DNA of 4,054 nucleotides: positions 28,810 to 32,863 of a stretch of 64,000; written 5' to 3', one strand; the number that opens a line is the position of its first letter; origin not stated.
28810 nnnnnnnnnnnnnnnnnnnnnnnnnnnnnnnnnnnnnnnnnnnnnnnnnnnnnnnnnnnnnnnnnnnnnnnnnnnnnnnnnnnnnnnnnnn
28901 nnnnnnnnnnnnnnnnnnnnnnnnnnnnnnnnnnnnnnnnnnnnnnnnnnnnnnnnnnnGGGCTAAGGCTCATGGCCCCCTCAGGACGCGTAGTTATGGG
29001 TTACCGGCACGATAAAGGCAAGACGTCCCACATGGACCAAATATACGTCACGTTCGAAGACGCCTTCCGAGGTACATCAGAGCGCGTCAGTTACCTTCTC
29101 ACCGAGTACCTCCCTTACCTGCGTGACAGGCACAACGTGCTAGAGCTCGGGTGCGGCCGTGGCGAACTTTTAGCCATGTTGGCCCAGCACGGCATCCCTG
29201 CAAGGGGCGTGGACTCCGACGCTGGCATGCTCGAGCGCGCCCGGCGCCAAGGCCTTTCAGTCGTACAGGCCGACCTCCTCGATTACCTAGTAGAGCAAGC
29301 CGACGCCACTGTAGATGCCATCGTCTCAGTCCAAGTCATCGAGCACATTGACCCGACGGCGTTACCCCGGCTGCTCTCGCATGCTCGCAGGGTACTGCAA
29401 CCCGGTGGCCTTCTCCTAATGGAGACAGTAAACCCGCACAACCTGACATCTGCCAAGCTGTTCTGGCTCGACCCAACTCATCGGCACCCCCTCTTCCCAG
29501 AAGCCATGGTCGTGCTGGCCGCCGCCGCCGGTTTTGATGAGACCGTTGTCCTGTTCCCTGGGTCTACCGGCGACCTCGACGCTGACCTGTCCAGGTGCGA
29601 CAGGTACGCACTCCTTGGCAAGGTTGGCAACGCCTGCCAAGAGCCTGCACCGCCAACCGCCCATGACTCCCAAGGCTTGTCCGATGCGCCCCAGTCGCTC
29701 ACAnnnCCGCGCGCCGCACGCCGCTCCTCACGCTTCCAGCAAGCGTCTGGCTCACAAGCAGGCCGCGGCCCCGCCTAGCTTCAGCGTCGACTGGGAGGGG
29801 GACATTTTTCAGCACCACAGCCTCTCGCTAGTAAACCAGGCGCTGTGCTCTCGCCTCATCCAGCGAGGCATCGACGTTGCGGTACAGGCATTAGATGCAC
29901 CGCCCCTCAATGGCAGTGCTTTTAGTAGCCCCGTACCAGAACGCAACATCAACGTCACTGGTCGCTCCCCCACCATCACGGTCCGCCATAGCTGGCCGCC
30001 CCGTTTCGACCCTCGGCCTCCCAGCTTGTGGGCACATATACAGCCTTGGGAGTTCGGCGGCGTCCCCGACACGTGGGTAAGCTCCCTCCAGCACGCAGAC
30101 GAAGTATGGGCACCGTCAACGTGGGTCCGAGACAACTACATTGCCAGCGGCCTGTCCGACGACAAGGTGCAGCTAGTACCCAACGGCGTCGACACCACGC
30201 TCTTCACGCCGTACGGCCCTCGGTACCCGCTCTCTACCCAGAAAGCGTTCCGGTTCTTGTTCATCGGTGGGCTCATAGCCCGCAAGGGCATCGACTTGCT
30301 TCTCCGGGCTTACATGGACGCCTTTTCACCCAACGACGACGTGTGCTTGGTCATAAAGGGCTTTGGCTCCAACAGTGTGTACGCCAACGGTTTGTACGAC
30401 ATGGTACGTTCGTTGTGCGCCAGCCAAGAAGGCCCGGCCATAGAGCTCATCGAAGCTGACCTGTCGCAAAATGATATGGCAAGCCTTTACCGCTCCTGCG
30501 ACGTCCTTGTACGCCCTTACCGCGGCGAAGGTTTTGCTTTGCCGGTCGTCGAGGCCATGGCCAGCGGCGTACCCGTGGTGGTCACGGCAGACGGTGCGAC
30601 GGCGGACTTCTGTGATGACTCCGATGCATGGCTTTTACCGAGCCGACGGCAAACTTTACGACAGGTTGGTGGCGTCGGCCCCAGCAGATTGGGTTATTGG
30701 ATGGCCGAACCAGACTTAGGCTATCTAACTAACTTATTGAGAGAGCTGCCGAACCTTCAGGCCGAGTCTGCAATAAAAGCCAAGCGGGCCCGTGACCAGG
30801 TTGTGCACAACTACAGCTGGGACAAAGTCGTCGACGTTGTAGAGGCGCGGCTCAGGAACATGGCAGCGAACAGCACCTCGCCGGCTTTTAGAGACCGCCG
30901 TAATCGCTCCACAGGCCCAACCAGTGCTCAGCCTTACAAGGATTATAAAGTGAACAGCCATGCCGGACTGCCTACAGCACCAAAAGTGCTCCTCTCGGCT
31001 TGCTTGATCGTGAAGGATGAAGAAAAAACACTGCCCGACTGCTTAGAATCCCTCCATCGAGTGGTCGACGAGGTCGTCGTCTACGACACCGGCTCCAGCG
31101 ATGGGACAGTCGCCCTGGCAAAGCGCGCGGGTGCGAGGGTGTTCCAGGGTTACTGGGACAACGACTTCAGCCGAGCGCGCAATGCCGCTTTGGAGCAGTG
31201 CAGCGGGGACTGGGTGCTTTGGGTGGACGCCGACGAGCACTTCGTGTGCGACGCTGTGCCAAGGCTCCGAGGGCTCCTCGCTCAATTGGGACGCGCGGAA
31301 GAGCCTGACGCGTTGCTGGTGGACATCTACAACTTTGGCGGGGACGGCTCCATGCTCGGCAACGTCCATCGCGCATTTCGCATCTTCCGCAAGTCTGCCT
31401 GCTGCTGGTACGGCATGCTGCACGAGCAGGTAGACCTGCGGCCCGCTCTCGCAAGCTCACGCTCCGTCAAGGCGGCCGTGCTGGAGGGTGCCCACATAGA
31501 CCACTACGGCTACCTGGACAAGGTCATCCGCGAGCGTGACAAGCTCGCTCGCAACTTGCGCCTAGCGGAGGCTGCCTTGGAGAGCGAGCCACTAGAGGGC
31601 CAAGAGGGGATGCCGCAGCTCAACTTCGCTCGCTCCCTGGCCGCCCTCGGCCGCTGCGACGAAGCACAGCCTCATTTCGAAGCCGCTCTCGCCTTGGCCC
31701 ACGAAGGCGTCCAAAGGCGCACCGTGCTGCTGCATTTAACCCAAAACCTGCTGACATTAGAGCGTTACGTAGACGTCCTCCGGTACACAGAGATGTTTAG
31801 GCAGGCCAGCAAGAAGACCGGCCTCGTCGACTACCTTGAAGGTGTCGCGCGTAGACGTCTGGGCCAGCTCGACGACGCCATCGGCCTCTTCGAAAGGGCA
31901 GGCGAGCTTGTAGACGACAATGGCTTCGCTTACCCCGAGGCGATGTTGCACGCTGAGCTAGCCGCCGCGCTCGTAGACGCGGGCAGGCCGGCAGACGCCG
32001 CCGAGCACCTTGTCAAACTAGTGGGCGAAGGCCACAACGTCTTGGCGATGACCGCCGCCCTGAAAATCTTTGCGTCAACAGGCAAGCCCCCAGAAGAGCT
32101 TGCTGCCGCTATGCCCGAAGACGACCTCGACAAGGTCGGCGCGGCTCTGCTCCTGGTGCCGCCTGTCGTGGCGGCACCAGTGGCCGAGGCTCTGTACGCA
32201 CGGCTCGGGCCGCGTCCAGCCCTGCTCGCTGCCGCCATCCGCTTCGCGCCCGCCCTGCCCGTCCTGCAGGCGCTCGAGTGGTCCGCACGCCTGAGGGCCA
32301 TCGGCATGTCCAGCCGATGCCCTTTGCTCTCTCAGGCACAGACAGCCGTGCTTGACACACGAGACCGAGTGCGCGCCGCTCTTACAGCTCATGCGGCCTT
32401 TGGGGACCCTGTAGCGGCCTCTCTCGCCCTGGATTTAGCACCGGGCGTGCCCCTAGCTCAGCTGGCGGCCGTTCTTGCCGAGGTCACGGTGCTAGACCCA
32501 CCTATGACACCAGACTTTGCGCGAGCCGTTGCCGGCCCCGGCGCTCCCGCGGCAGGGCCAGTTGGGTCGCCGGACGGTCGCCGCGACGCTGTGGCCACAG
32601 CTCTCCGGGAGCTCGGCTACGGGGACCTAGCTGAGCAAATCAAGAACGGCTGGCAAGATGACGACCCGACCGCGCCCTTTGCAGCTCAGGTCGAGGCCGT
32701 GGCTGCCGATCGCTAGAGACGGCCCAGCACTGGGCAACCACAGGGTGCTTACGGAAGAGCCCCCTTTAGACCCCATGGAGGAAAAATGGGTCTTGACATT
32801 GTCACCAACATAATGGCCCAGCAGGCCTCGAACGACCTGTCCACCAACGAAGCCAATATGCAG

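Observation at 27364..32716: Flagellin-proximal modification island: two giant fusion enzymes (GT4-coil-methyltransferase and GT4-GT2-TPR) under a flagellar promoter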

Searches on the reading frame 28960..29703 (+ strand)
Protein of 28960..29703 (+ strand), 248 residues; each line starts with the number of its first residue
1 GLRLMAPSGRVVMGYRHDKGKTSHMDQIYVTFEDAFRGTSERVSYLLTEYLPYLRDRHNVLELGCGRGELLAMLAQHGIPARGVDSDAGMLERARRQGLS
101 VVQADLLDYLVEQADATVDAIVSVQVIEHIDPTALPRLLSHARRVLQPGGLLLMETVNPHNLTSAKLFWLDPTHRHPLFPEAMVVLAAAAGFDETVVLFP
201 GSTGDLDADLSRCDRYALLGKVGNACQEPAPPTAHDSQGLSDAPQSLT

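Call 71: find_homologous_proteins(query=window:28960-29703:+, max_evalue=1e-10)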
Query window:28960-29703:+ (248 aa): 907 proteins with E <= 1e-10 among 5541 candidates; the best 120 are listed.
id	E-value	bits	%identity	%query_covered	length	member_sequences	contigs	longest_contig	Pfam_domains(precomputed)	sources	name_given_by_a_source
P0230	1.9e-76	275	57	90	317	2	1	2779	PF07021.19,PF13847.13,PF13489.13,PF02353.27,PF13649.13,PF08241.19,PF08242.19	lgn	-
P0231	6.1e-60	221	48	90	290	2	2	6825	PF07021.19,PF13489.13,PF13649.13,PF08241.19,PF08242.19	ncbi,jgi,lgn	jgi:SAM-dependent methyltransferase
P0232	3.8e-57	212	47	92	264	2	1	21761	PF07021.19,PF13847.13,PF13489.13,PF02353.27,PF13649.13,PF08241.19,PF08242.19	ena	-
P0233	1.7e-56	209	48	85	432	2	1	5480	PF07021.19,PF13847.13,PF13489.13,PF13649.13,PF01728.26,PF08241.19,PF08242.19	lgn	-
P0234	2.7e-56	209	53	74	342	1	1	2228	PF07021.19,PF13489.13,PF13649.13,PF08241.19,PF08242.19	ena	-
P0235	3.3e-56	209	49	87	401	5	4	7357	PF07021.19,PF13847.13,PF13489.13,PF13649.13,PF08241.19,PF08242.19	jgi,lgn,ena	-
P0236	1.6e-55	206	51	77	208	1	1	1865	PF07021.19,PF13847.13,PF13489.13,PF02353.27,PF13649.13,PF08241.19,PF08242.19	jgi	jgi:SAM-dependent methyltransferase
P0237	5.2e-55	205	48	85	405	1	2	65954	PF07021.19,PF13847.13,PF13489.13,PF13649.13,PF08241.19,PF08242.19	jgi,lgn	jgi:SAM-dependent methyltransferase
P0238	1.3e-54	203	45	86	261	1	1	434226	PF07021.19,PF13847.13,PF13489.13,PF02353.27,PF13649.13,PF08241.19,PF08242.19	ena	-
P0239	1.6e-54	203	49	87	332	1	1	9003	PF07021.19,PF13847.13,PF13489.13,PF13649.13,PF08241.19,PF08242.19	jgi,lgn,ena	-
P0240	2.8e-53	199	47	85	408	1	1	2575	PF07021.19,PF13847.13,PF13489.13,PF13649.13,PF08241.19,PF08242.19,PF14662.12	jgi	jgi:SAM-dependent methyltransferase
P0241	3.4e-53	199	49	86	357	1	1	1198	PF07021.19,PF13847.13,PF13489.13,PF13649.13,PF08241.19,PF08242.19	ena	-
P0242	4.3e-53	198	48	81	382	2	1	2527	PF07021.19,PF13847.13,PF13489.13,PF13649.13,PF08241.19,PF08242.19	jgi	jgi:SAM-dependent methyltransferase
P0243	5.1e-53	198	49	85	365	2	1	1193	PF07021.19,PF13489.13,PF13649.13,PF08241.19,PF08242.19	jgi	jgi:2-polyprenyl-3-methyl-5-hydroxy-6-metoxy-1,4-benzoquinol methylase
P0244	5.8e-53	198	47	85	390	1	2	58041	PF07021.19,PF13847.13,PF13489.13,PF13649.13,PF08241.19,PF08242.19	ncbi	-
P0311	4.1e-49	185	49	80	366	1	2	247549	PF07021.19,PF13847.13,PF13489.13,PF13649.13,PF08241.19,PF08242.19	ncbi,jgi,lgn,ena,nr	ncbi:MAG TPA: class I SAM-dependent methyltransferase [Solirubrobacteraceae bacterium]|nr:class I SA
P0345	8.8e-48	181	48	86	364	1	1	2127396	PF07021.19,PF13847.13,PF13489.13,PF13649.13,PF08241.19,PF08242.19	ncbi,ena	-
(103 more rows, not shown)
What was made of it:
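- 29017..29634 (+): Class I SAM methyltransferase domain (about aa 552-757) with FEDAFRG and GCGRG motifs. Standalone homologs are 43-57% identical and some are named 'O-antigen chain-terminating methyltransferase' by JGI (call 71).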

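Call 72: find_encoding_contigs(protein=P0345, flank=8000, max_places=1)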
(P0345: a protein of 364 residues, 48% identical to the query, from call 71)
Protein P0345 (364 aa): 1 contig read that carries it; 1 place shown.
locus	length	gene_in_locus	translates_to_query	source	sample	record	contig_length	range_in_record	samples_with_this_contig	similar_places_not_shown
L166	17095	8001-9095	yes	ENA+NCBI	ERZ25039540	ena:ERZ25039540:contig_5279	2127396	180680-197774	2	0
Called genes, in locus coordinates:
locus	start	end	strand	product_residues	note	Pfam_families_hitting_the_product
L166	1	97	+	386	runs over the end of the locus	PF00999:Na_H_Exchanger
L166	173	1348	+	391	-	PF13173:AAA_14, PF13635:DUF4143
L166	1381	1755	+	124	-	PF05991:NYN_YacP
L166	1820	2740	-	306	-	PF19459:DUF5996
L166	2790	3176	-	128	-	-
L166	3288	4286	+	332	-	-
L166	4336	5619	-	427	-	PF13173:AAA_14, PF13635:DUF4143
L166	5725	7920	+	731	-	PF20706:GT4-conflict (weak), PF00534:Glycos_transf_1, PF13692:Glyco_trans_1_4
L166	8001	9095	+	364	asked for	PF13489:Methyltransf_23, PF07021:MetW, PF13847:Methyltransf_31 (weak), PF08241:Methyltransf_11, PF08242:Methyltransf_12, PF13649:Methyltransf_25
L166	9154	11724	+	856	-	PF20706:GT4-conflict, PF00534:Glycos_transf_1, PF13692:Glyco_trans_1_4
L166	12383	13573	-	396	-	PF13005:zf-IS66 (faint), PF03050:DDE_Tnp_IS66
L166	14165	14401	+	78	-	PF21748:UPF0150 (weak)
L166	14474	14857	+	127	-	-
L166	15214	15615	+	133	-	PF13560:HTH_31 (weak), PF01381:HTH_3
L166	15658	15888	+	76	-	PF21748:UPF0150 (weak)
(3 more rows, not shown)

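Call 73: find_encoding_contigs(protein=P0311, flank=8000, max_places=1)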
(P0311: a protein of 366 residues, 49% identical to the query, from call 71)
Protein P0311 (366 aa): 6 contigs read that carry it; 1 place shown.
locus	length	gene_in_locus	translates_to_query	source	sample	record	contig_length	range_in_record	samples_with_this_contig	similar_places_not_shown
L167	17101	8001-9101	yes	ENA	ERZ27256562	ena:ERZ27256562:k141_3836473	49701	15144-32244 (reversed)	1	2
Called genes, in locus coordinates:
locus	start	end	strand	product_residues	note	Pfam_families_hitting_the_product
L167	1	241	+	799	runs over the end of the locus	-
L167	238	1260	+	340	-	PF00535:Glycos_transf_2, PF13632:Glyco_trans_2_3 (faint)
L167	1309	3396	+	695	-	PF13632:Glyco_trans_2_3 (faint), PF00535:Glycos_transf_2, PF13641:Glyco_tranf_2_3, PF13439:Glyco_transf_4 (weak), PF20706:GT4-conflict (weak), PF00534:Glycos_transf_1, PF13524:Glyco_trans_1_2, PF13692:Glyco_trans_1_4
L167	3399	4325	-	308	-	PF01061:ABC2_membrane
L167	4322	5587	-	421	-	PF00005:ABC_tran, PF13304:AAA_21 (weak), PF14524:Wzt_C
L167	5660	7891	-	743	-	PF13439:Glyco_transf_4 (weak), PF20706:GT4-conflict, PF00534:Glycos_transf_1, PF13692:Glyco_trans_1_4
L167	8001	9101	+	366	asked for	PF13489:Methyltransf_23, PF07021:MetW, PF13847:Methyltransf_31, PF08241:Methyltransf_11, PF08242:Methyltransf_12, PF13649:Methyltransf_25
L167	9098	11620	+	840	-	PF20706:GT4-conflict (weak), PF00534:Glycos_transf_1, PF13692:Glyco_trans_1_4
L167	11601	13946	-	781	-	-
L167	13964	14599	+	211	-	-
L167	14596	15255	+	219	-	PF00702:Hydrolase (weak), PF13419:HAD_2 (faint), PF13242:Hydrolase_like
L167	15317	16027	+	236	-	PF00923:TAL_FSA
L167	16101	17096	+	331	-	PF00106:adh_short (faint), PF01073:3Beta_HSD, PF01370:Epimerase, PF02719:Polysacc_synt_2, PF04321:RmlD_sub_bind, PF07993:NAD_binding_4, PF13460:NAD_binding_10, PF16363:GDP_Man_Dehyd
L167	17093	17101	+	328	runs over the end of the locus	PF00288:GHMP_kinases_N, PF08544:GHMP_kinases_C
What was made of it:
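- On O-antigen chain-terminating methyltransferases (WbdD-like function): A standalone homolog, L167, does sit next to Wzm/Wzt (call 73).
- Homologs occur in polysaccharide loci (calls 72, 73).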

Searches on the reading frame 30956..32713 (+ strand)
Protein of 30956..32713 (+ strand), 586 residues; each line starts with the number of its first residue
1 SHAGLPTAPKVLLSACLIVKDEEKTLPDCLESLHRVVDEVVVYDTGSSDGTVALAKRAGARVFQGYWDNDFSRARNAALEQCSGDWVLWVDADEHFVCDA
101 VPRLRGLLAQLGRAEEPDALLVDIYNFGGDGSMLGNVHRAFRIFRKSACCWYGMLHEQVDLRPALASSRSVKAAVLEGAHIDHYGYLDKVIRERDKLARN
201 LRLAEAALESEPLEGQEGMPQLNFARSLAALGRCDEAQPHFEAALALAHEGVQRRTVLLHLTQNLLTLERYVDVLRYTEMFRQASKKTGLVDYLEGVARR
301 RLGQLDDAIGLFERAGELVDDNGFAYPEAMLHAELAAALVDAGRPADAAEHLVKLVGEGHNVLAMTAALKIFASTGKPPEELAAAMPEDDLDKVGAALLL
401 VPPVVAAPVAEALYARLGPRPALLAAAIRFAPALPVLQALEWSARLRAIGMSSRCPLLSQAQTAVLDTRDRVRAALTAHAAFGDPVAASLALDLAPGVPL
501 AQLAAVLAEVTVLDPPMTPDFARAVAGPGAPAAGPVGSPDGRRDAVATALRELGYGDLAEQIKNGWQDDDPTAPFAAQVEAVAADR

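Call 30: find_related_loci(query=A2, collection=genome_contigs, flank=10000)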
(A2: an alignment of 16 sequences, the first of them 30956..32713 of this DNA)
Query A2 (586 aa) in genome_contigs; peptide patterns used: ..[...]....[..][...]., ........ (x = any residue, [..] = any of these).
308 stretches matched a pattern; 170 encode a relative of the query (tblastn E <= 1e-3); the best 80 are kept; 80 distinct loci.
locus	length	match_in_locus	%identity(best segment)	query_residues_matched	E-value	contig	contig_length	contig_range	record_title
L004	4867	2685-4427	61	8-585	0e+0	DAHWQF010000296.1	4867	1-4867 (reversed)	MAG TPA_asm: Acidimicrobiaceae bacterium isolate clean1446 NODE_296_length_4867_cov_4.791232, whole genome shotgun seque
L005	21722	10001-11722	56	10-586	0e+0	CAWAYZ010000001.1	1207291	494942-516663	MAG: uncultured Acidimicrobiaceae bacterium isolate MFD05512.bin.2.165 genome assembly, contig: contig_10424, whole geno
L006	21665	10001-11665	55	6-561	0e+0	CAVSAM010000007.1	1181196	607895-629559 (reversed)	MAG: uncultured Acidimicrobiaceae bacterium isolate MFD05512.bin.2.29 genome assembly, contig: contig_3771, whole genome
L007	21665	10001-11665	56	6-561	0e+0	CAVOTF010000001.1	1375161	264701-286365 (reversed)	MAG: uncultured Acidimicrobiaceae bacterium isolate MFD00082.bin.2.86 genome assembly, contig: contig_1430, whole genome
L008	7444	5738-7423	57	1-567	0e+0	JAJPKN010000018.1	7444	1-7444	MAG: Actinomycetota bacterium isolate Centralia_MAG_82 k107_12519119, whole genome shotgun sequence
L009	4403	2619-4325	54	10-586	0e+0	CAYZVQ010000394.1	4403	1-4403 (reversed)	MAG TPA_asm: uncultured Acidimicrobiaceae bacterium isolate binchicken_co3_585 genome assembly, contig: NODE_66014_lengt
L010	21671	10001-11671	55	6-563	0e+0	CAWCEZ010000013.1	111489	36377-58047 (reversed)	MAG: uncultured Acidimicrobiaceae bacterium isolate MFD09495.bin.2.2 genome assembly, contig: contig_9934, whole genome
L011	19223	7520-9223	55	10-586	3e-177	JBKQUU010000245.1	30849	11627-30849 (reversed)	MAG: Acidimicrobiales bacterium isolate SEr2D2E2F__bin_181 SEr2D2E2F_000000233962, whole genome shotgun sequence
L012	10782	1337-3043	55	11-586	2e-177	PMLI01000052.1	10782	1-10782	MAG: Acidimicrobiaceae bacterium isolate fen_671 73.20120600_E1D.138_contig_245247, whole genome shotgun sequence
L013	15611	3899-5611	52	12-586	2e-176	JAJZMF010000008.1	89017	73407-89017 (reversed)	MAG: Actinomycetes bacterium isolate MAS3.bin16 NODE_338_length_89017_cov_5.597266, whole genome shotgun sequence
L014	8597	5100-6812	55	11-585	4e-172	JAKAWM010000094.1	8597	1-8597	MAG: Actinomycetes bacterium isolate YP4.bin5 NODE_11726_length_8597_cov_1.283589, whole genome shotgun sequence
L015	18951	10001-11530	55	11-524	1e-171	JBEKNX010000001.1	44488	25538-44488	MAG: Acidimicrobiales bacterium isolate SPRUCE 427 SPRUCE_427_1, whole genome shotgun sequence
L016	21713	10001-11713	57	12-586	5e-170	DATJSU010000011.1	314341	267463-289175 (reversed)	MAG TPA_asm: Acidimicrobiales bacterium isolate SMAG_U15001 k141_26962, whole genome shotgun sequence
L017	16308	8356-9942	54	12-542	2e-169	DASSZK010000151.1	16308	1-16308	MAG TPA_asm: Acidimicrobiales bacterium isolate SMAG_U707 k141_1011739, whole genome shotgun sequence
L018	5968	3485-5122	54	12-560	6e-168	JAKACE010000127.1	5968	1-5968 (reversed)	MAG: Actinomycetes bacterium isolate WH2.bin85 NODE_25373_length_5968_cov_1.180791, whole genome shotgun sequence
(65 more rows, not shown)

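Call 57: search_solved_structures(query=A2, max_evalue=1, show_alignments=0)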
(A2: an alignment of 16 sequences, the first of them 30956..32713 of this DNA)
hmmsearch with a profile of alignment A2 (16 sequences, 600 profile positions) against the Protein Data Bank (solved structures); distinct sequences matched with E-value up to 1: 58.
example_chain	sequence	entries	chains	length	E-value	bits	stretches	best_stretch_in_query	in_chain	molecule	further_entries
22ao_A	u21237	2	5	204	9.7e-44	153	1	27-224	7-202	GmaR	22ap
7msp_A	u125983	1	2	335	7.2e-20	74.2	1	26-269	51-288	SPbeta prophage-derived glycosyltransferase SunS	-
7msn_A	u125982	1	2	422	1.1e-19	73.6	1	26-270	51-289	SPbeta prophage-derived glycosyltransferase SunS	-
7msk_A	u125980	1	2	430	2.1e-16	62.8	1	31-224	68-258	Glyco_trans_2-like domain-containing protein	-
6een_A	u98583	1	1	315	2.2e-14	56.1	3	242-369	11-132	Designer Pentatricopeptide Protein dPPR10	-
6een_B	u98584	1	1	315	1.1e-12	50.5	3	241-333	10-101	Designer Pentatricopeptide Protein dPPR10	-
6een_C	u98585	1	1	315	1.3e-12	50.2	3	242-369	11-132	Designer Pentatricopeptide Protein dPPR10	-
6een_D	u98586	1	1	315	2.9e-11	45.8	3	241-331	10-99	Designer Pentatricopeptide Protein dPPR10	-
7x9r_A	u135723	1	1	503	3.7e-11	45.5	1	168-294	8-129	Glycosyl transferase family 2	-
4ozs_A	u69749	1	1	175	4.7e-07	31.9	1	241-331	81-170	Alpha solenoid protein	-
3ckj_A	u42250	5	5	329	0.00037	22.3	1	24-82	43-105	Putative uncharacterized protein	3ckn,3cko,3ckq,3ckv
8bu0_A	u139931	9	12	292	0.00039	22.3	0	235-332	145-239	Consensus tetratricopeptide repeat protein | Crystal structure of an 8-repeat consensus TPR superhelix with Zinc. | Monomer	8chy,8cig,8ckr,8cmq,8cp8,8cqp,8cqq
3f1y_A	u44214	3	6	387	0.00096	21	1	53-113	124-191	Mannosyl-3-phosphoglycerate synthase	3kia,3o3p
7pdo_A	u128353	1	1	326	0.0015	20.4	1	24-81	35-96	Glucosyl-3-phosphoglycerate synthase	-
7p5l_A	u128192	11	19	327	0.0015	20.4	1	24-81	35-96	Glucosyl-3-phosphoglycerate synthase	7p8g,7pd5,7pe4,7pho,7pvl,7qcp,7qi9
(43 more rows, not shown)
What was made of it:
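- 30986..31588 (+): GT2 (GT-A) domain (about aa 435-635) with DTGS and DADE motifs. It is homologous to the GmaR GT domain and to SunS/ThuS. Profile E 1e-43 (call 57).
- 31610..32704 (+): TPR plus all-alpha C-terminal solenoid (about aa 643-1007). It contains a strongly conserved block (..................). Match to the first TPRs of 7x9r (call 57).
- On GmaR-type flagellin glycosyltransferase (GT2-TPR): Profile E 9.7e-44 (call 57). 7x9r (GmaR141-637) matches through the first TPRs, E 3.7e-11 (call 57).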
